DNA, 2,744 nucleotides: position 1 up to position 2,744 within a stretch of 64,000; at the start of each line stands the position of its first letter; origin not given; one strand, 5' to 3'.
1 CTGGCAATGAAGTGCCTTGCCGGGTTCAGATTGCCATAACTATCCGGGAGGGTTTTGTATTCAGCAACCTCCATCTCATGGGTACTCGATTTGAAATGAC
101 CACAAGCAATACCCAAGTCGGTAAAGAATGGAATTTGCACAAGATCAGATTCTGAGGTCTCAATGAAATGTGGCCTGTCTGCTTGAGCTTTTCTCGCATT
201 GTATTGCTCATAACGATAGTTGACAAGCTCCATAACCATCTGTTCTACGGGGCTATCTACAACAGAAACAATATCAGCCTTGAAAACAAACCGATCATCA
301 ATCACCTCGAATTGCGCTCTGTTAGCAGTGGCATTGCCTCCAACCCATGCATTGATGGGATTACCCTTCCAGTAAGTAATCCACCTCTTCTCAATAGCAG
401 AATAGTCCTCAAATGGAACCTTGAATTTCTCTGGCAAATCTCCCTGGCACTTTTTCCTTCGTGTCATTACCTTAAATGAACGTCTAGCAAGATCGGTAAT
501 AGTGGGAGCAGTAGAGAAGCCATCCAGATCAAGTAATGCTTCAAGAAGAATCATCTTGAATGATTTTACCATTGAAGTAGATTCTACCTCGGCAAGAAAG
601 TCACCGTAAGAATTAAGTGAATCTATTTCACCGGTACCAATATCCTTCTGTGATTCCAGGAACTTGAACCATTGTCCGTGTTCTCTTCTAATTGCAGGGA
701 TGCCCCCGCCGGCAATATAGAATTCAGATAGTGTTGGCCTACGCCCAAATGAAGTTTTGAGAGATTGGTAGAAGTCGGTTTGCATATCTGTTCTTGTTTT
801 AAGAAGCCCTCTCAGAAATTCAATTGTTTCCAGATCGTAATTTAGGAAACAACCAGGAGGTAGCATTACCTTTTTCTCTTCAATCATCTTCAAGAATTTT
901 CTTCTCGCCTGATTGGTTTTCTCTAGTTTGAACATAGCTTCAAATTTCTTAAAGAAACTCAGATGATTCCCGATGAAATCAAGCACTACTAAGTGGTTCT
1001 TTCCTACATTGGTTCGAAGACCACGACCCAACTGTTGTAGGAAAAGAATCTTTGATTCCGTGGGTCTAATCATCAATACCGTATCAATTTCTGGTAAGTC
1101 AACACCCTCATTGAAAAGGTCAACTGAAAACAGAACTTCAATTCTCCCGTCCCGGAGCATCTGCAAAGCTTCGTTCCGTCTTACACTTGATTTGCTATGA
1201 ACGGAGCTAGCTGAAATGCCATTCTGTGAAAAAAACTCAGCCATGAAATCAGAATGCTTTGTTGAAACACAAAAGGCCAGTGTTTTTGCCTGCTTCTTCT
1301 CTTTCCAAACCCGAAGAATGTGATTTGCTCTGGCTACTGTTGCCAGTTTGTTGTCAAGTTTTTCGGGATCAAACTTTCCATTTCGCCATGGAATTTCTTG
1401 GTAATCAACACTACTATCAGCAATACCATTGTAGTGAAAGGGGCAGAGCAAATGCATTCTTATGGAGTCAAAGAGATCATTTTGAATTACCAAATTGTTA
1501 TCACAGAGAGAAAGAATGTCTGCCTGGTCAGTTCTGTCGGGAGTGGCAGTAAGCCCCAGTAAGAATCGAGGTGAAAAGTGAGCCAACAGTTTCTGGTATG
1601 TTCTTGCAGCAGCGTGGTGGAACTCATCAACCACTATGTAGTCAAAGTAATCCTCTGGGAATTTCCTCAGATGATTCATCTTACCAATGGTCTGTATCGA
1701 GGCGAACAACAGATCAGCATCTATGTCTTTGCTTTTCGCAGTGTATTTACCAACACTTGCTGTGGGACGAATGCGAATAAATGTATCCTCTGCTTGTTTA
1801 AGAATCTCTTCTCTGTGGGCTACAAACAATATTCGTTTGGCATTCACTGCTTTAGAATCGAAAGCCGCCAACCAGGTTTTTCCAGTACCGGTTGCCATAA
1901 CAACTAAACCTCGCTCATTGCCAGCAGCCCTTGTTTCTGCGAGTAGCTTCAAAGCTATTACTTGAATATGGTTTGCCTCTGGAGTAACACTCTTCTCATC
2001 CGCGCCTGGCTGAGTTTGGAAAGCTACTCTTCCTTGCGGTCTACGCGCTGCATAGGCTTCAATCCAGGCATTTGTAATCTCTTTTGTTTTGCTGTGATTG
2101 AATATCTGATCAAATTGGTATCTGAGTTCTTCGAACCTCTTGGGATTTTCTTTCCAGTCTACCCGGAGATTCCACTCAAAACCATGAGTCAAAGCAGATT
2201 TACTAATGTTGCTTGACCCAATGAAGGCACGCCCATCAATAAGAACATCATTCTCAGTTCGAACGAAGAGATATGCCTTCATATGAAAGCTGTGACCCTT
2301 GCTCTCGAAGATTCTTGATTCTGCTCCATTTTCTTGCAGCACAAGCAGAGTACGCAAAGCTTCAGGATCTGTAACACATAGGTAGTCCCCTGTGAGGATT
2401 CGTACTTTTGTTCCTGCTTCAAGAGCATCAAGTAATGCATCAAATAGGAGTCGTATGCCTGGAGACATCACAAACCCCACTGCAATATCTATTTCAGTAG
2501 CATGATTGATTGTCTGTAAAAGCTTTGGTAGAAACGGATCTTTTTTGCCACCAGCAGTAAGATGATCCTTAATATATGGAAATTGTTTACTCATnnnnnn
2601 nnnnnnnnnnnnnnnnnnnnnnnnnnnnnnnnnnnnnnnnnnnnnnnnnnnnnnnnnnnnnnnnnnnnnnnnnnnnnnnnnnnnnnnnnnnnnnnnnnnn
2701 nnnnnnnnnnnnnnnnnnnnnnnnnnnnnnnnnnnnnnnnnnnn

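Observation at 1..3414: Three-gene operon encoding a PUA/EVE-like(?) protein, a NUDIX hydrolase and a PLD-nuclease/SF2-helicase/DUF3427 protein, with defence-like logic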

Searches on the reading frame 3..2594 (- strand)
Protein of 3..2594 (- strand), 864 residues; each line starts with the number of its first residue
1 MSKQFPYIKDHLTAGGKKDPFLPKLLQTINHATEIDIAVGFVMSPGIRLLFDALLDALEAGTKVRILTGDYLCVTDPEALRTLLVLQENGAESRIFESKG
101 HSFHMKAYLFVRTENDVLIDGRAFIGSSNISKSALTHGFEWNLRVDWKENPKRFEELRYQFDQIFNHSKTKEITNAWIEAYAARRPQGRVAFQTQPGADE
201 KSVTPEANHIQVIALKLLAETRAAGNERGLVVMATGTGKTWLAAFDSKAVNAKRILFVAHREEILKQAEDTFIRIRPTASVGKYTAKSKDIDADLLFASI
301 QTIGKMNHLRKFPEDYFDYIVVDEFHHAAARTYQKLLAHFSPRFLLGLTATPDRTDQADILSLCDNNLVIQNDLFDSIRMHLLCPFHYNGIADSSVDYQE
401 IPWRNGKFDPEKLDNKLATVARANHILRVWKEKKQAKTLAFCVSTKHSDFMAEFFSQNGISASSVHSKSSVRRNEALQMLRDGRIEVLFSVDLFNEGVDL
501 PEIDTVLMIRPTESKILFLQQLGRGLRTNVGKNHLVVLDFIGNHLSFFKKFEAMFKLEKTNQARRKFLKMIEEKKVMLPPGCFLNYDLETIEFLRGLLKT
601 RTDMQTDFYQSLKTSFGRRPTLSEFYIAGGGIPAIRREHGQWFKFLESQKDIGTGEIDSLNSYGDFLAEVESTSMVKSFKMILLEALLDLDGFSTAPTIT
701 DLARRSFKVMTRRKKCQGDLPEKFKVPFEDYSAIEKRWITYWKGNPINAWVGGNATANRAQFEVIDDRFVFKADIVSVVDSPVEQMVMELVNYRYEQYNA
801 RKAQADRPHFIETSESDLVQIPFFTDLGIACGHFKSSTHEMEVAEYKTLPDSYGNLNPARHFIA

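Call 5: search_protein_families(library=pfam, proteins=[window:3-2594:-], max_evalue=1)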
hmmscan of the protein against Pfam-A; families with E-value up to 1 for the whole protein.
window:3-2594:- (864 aa): 6 families
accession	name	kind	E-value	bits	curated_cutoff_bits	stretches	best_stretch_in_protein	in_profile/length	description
PF04851.21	ResIII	-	2.7e-37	128.7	22.5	1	207-354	4-164/164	Type III restriction enzyme, res subunit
PF00271.37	Helicase_C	-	1.2e-15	58.1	23.5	1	427-528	10-109/110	Helicase conserved C-terminal domain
PF13091.12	PLDc_2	-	5.1e-13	49.4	27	1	25-163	1-130/132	PLD-like domain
PF00270.35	DEAD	-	5.6e-07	29.9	26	1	226-355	14-163/167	DEAD/DEAH box helicase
PF18766.7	SWI2_SNF2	-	6.8e-07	29.6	26.7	1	212-358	3-161/221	SWI2/SNF2 ATPase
PF13307.12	Helicase_C_2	-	0.005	17.3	25.3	1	432-502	6-82/170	Helicase C-terminal domain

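Call 6: search_protein_families(library=padloc, proteins=[window:3-2594:-], max_evalue=1)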
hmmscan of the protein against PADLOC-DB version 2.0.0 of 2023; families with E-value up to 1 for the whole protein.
window:3-2594:- (864 aa): 28 families (the best 25 are shown)
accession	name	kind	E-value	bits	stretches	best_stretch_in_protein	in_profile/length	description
PDLC03659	mREase_IV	-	3.3e-106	354.2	1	29-584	44-607/945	Type IV methyl-directed restriction enzyme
PDLC03658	mREase_IV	-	4.5e-90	300.7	1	17-546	36-563/953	Type IV methyl-directed restriction enzyme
PDLC02707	PbeA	-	1.3e-36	124.4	3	425-542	514-631/672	PbeA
PDLC02704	PbeA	-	3.1e-25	86.8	4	434-564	529-667/682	PbeA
PDLC03049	REase_I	-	5.4e-21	72.3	1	208-406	169-375/807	Type I restriction enzyme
PDLC03047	REase_I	-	8e-19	64.9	2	209-355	346-494/1107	Type I restriction enzyme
PDLC02706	PbeA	-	9.4e-19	65.4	5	469-559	600-688/722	PbeA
PDLC02703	PbeA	-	2.1e-14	51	3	102-243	138-278/626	PbeA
PDLC02705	PbeA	-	8.9e-12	42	2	435-542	525-634/691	PbeA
PDLC03597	REase_MTase_IIG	-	3.1e-08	29.6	2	486-534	553-601/1646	Type IIG restriction enzyme-methyltransferase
PDLC01439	typeIV_DinG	-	3.2e-08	30.7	1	404-502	378-471/575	CAS-IV-A; associated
PDLC03928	PsyrT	-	1.7e-07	28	1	432-527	238-334/689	-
PDLC03042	REase_I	-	1.1e-06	24.4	2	485-539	787-843/1170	Type I restriction enzyme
PDLC02503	BrxHI|BrxHII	-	4.2e-06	23.4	1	428-528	241-342/698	BrxHI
PDLC02614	DrmC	-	7.4e-06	23.8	1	39-146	40-136/153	DrmC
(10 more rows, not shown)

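Call 7: search_protein_families(library=ncbifam, proteins=[window:3-2594:-], max_evalue=1)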
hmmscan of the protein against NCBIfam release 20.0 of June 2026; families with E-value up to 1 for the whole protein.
window:3-2594:- (864 aa): 27 families (the best 25 are shown)
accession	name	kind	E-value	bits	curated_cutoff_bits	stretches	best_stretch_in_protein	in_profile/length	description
NF046051.1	restrict_EcoAI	equivalog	8.5e-33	113.7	550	1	204-548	155-536/768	EcoAI/FtnUII family type I restriction enzme subunit R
NF053632.1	heli_RadD_YejH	equivalog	1e-29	103.3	720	1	227-549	23-363/573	DNA repair helicase RadD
NF008521.0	PRK11448.1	equivalog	1.4e-17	63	729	2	430-542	693-816/1123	type I restriction-modification system endonuclease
TIGR04095.1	dnd_restrict_1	equivalog_domain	1.1e-16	60.8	600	3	467-542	322-397/451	DNA phosphorothioation system restriction enzyme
NF010337.0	PRK13766.1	equivalog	1.5e-12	46.5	610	2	431-535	362-475/781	Hef nuclease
NF003673.1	PRK05298.1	equivalog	2e-12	46.3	743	1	432-533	440-547/653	excinuclease ABC subunit UvrB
TIGR00631.1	uvrb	equivalog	3.7e-12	45.3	750.1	1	432-534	440-548/658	excinuclease ABC subunit UvrB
NF045503.1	repair_heli_XPB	equivalog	1.4e-09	37.1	610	1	210-359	187-344/548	DNA repair helicase XPB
TIGR00348.1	hsdR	subfamily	1.3e-06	27.3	284.55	1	215-454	256-515/674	HsdR family type I site-specific deoxyribonuclease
NF008744.0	PRK11776.1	equivalog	2.2e-06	26.5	524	1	420-529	227-337/460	ATP-dependent RNA helicase DbpA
NF053711.1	RNA_heli_RhlE1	exception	3.4e-06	26.1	750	1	423-509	232-319/434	RNA helicase RhlE1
NF008394.0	PRK11192.1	equivalog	3.5e-06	26.1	507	1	426-528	238-341/441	ATP-dependent RNA helicase SrmB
TIGR00614.1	recQ_fam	subfamily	7.3e-06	25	219.8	1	405-573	221-363/470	RecQ family ATP-dependent DNA helicase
NF007882.0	PRK10590.1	equivalog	1.5e-05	24.1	743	1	437-530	247-341/456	ATP-dependent RNA helicase RhlE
NF042913.1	CyRepA1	equivalog_domain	0.0018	17.2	200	1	234-325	10-94/595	plasmid replication protein, CyRepA1 family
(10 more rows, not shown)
